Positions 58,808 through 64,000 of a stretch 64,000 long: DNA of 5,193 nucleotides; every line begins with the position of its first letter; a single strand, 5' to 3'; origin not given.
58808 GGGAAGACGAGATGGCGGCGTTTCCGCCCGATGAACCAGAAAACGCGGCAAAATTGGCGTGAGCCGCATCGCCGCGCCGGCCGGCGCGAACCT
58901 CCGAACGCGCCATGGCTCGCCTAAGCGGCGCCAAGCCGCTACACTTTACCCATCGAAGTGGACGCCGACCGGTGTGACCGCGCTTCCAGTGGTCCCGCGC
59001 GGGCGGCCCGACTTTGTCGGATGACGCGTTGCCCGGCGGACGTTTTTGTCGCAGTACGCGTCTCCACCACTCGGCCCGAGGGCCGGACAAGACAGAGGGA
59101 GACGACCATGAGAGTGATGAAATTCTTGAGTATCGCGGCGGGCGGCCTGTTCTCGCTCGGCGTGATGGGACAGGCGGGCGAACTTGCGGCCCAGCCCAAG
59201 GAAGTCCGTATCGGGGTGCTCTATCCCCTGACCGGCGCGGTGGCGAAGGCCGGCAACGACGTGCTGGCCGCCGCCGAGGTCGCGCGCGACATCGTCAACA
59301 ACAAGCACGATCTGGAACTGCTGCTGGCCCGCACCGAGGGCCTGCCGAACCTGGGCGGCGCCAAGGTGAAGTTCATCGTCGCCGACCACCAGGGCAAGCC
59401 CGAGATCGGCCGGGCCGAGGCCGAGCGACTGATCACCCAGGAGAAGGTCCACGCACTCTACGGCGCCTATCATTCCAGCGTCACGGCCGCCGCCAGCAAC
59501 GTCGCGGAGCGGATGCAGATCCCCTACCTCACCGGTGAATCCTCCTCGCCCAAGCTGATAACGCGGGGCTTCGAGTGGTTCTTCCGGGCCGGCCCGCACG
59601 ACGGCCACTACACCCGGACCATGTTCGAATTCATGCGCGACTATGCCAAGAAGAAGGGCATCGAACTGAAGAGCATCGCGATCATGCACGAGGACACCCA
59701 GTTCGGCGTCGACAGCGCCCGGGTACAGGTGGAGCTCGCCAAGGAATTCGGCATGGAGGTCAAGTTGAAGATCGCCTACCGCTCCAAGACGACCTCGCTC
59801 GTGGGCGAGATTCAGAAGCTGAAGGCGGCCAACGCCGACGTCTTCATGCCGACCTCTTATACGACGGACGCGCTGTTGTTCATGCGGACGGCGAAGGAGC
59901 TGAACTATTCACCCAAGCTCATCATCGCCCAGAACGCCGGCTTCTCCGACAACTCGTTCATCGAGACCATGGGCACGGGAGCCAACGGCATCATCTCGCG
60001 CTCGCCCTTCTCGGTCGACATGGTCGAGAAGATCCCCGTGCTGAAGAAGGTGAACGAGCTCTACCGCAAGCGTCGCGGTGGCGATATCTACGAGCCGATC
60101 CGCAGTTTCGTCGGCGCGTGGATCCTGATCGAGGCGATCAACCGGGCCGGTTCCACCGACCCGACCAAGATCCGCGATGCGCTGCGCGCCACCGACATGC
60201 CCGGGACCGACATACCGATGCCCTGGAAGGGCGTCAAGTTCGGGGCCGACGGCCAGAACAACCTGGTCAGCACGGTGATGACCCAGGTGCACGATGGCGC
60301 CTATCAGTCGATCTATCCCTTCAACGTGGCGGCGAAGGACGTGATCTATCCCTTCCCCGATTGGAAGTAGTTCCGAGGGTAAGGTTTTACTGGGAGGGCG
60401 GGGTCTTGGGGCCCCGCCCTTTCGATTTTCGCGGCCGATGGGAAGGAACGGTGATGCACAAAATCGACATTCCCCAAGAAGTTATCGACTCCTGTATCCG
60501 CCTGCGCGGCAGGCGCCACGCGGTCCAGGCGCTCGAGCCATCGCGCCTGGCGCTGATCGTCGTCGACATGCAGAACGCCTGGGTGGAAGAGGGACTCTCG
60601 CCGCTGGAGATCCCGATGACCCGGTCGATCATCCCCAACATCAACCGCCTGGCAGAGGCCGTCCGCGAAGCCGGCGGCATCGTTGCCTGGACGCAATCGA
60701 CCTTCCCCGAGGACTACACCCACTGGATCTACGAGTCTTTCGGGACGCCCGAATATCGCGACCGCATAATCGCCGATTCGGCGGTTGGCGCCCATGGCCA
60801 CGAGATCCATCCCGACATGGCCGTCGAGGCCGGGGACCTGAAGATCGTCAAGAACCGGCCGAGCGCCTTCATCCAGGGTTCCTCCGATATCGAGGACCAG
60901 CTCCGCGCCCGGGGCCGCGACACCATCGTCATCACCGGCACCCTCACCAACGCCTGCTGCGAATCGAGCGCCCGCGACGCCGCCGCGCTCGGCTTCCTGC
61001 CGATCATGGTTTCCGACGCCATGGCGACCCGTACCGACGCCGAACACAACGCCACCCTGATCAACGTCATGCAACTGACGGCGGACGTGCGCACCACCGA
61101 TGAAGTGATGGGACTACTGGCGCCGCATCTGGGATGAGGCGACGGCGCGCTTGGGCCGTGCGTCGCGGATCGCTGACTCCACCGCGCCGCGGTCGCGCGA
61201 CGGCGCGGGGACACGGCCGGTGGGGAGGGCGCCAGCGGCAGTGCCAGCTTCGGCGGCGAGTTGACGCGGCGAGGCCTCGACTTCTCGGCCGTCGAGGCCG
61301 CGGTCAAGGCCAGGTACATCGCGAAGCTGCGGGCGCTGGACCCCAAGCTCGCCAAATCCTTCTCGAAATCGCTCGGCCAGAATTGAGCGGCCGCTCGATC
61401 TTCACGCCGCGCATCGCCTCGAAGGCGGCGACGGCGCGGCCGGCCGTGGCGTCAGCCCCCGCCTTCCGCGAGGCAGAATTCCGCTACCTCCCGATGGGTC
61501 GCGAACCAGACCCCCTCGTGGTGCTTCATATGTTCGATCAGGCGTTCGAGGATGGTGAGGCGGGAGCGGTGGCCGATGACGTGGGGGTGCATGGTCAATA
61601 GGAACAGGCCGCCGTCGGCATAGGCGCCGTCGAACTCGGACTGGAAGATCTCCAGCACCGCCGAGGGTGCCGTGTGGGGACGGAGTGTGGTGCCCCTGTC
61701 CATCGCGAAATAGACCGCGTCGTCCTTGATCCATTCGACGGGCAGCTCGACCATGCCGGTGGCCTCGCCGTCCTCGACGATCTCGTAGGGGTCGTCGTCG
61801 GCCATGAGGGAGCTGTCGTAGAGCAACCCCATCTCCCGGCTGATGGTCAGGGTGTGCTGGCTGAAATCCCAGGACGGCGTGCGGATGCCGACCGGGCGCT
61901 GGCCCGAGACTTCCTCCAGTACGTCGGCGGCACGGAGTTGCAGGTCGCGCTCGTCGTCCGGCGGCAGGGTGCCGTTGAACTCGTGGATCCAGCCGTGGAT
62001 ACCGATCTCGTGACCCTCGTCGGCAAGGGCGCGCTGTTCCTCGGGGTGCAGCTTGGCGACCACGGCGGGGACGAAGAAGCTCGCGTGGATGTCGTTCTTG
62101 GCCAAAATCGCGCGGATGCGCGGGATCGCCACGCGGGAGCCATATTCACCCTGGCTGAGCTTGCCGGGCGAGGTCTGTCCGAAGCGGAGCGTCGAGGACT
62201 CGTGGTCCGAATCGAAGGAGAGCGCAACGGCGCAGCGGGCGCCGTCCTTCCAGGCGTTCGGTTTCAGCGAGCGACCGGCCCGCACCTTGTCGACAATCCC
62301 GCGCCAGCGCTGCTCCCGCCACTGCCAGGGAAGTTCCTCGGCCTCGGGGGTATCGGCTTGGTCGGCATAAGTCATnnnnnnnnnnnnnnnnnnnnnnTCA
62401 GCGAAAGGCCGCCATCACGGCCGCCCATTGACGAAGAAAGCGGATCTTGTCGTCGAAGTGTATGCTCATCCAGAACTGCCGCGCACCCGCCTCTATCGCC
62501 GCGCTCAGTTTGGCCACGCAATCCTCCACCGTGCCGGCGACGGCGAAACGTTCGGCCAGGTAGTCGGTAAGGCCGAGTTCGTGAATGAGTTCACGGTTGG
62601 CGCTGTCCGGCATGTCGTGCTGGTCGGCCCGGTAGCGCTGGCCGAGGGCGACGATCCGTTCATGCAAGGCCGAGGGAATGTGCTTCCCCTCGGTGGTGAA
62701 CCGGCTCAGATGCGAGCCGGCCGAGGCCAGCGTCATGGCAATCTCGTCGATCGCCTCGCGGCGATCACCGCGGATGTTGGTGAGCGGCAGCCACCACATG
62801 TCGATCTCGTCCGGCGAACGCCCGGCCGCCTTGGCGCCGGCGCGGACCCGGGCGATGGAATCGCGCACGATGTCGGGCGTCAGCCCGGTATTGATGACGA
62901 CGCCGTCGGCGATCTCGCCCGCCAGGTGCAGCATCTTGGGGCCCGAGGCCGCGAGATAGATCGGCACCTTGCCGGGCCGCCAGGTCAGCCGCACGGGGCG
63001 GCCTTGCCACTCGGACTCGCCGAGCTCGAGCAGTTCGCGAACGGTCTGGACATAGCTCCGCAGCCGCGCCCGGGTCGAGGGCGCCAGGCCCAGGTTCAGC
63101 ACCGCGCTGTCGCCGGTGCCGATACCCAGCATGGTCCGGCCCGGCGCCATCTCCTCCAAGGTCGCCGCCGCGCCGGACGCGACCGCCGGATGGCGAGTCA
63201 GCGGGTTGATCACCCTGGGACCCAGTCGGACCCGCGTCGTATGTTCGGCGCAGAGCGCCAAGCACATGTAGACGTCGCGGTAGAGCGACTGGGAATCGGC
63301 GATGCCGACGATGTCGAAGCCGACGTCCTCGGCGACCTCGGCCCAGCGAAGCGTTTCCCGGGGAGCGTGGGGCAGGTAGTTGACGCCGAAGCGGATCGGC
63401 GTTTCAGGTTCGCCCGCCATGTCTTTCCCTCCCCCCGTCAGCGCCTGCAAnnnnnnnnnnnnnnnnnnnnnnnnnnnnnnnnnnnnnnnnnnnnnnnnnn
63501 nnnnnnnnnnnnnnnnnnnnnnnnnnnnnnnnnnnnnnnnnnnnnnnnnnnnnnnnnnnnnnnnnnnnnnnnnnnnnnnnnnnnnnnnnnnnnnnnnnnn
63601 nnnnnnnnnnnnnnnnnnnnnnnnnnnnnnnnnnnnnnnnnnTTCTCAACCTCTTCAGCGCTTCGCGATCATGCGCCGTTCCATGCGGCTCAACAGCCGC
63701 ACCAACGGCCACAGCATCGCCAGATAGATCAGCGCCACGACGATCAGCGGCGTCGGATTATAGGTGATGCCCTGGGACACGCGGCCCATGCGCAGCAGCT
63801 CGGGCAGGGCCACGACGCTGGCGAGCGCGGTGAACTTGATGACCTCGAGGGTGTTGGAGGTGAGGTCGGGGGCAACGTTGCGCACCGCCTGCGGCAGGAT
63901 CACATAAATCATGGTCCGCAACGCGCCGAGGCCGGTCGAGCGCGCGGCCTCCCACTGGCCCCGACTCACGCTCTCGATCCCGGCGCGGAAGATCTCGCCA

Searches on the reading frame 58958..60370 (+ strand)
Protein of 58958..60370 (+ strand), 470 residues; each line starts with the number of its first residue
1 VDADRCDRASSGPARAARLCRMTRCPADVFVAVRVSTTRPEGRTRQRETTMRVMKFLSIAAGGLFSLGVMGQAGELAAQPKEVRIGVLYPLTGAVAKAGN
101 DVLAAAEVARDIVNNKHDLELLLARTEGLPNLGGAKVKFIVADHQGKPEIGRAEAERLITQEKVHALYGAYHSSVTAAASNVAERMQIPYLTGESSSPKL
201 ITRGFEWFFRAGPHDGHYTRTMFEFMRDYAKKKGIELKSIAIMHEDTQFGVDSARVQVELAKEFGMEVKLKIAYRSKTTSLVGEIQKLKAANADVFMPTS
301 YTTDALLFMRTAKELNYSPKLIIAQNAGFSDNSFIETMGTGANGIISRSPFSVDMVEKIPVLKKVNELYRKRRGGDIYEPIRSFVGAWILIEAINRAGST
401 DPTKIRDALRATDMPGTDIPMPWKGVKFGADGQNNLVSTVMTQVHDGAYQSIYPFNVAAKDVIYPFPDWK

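Call 10: search_protein_families(library=pfam, proteins=[window:58958-60370:+], max_evalue=0.001)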
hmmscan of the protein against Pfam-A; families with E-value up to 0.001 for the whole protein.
window:58958-60370:+ (470 aa): 3 families
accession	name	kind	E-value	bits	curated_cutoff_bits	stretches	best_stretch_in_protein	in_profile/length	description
PF13458.12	Peripla_BP_6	-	1.6e-48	166.6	31.7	1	82-439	1-334/343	Periplasmic binding protein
PF01094.35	ANF_receptor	-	1.5e-16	60.9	25.4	1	131-412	19-307/353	Receptor family ligand binding region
PF13433.12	Peripla_BP_5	-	9.1e-12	45.2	27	1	83-414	1-311/363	Periplasmic binding protein domain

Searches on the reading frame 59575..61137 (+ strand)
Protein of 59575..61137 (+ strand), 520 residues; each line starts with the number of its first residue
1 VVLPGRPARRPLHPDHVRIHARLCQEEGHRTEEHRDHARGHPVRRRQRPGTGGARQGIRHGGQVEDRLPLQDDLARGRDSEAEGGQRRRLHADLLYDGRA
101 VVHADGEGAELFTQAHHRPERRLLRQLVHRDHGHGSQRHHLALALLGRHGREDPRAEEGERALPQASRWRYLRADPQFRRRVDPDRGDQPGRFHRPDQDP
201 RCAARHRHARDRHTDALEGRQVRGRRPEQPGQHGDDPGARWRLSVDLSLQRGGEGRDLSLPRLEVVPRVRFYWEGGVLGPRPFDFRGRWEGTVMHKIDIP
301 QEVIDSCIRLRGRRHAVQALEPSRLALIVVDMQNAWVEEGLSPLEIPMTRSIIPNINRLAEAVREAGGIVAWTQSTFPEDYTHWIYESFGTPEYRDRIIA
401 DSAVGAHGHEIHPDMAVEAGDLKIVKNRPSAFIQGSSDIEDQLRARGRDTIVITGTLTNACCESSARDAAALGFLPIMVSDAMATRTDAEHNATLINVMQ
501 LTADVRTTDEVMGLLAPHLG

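Call 12: search_protein_families(library=pfam, proteins=[window:59575-61137:+], max_evalue=0.001)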
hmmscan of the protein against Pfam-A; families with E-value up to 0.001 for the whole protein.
window:59575-61137:+ (520 aa): 1 family
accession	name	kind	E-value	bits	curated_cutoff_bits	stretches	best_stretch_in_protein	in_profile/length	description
PF00857.26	Isochorismatase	-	1.9e-37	129.4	27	1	326-510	2-175/175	Isochorismatase domain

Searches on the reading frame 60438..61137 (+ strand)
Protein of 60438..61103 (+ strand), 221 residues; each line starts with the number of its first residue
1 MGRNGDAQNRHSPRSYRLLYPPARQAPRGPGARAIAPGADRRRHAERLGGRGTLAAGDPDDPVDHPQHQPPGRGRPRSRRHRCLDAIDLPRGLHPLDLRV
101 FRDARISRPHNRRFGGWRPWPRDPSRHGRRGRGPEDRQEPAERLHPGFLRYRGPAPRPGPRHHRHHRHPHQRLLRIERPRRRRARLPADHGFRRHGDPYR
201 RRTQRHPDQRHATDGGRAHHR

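Call 10: search_protein_families(library=pfam, proteins=[window:60438-61103:+], max_evalue=0.001)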
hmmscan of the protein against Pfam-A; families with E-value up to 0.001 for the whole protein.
window:60438-61103:+ (221 aa): 0 families

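Call 46: search_protein_families(library=ncbifam, proteins=[window:60550-61137:+], max_evalue=0.00001)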
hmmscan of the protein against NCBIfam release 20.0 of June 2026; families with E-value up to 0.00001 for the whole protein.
window:60550-61137:+ (195 aa): 3 families
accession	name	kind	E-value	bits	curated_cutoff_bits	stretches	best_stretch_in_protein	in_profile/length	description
TIGR03614.1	RutB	equivalog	3.4e-21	75.9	377.95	1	1-190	17-219/226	pyrimidine utilization protein B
NF008517.0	PRK11440.1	equivalog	3.1e-18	66.4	195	1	1-187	10-185/188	hydrolase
NF050097.1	BiurAmidohydBiuH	equivalog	3.6e-13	49.5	370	1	1-176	20-203/221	biuret amidohydrolase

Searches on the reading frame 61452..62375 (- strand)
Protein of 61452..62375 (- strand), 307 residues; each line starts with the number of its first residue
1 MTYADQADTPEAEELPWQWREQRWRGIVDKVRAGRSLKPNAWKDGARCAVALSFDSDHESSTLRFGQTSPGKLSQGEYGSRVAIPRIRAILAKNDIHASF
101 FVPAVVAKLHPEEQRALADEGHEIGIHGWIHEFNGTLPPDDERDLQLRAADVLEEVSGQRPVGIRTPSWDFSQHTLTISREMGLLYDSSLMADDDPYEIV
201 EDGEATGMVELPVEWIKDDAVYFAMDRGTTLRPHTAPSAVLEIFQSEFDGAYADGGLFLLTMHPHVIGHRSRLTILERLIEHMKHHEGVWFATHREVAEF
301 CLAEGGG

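Call 11: search_protein_families(library=pfam, proteins=[window:61452-62375:-], max_evalue=0.001)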
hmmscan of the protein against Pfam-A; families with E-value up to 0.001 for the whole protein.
window:61452-62375:- (307 aa): 1 family
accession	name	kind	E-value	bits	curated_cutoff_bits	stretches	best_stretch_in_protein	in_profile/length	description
PF01522.26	Polysacc_deac_1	-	4.2e-17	62.7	23.1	1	80-184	17-121/124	Polysaccharide deacetylase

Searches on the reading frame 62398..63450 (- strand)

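Call 12: search_protein_families(library=pfam, proteins=[window:62398-63450:-], max_evalue=0.001)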
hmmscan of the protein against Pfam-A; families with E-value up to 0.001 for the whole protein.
window:62398-63450:- (350 aa): 1 family
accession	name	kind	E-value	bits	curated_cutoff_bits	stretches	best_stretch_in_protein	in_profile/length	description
PF00296.26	Bac_luciferase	-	1e-54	186.5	27.9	1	28-324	20-313/314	Luciferase-like monooxygenase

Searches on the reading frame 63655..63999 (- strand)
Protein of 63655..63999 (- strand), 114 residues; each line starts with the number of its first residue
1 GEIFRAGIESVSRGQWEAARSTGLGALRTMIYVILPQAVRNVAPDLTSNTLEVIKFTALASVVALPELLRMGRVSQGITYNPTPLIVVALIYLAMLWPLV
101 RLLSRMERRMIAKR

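Call 12: search_protein_families(library=pfam, proteins=[window:63655-63999:-], max_evalue=0.001)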
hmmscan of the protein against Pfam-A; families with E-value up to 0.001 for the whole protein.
window:63655-63999:- (114 aa): 1 family
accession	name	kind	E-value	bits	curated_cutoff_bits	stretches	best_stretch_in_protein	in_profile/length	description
PF00528.27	BPD_transp_1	-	3.7e-14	53.3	26.4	1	3-110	71-182/184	Binding-protein-dependent transport system inner membrane component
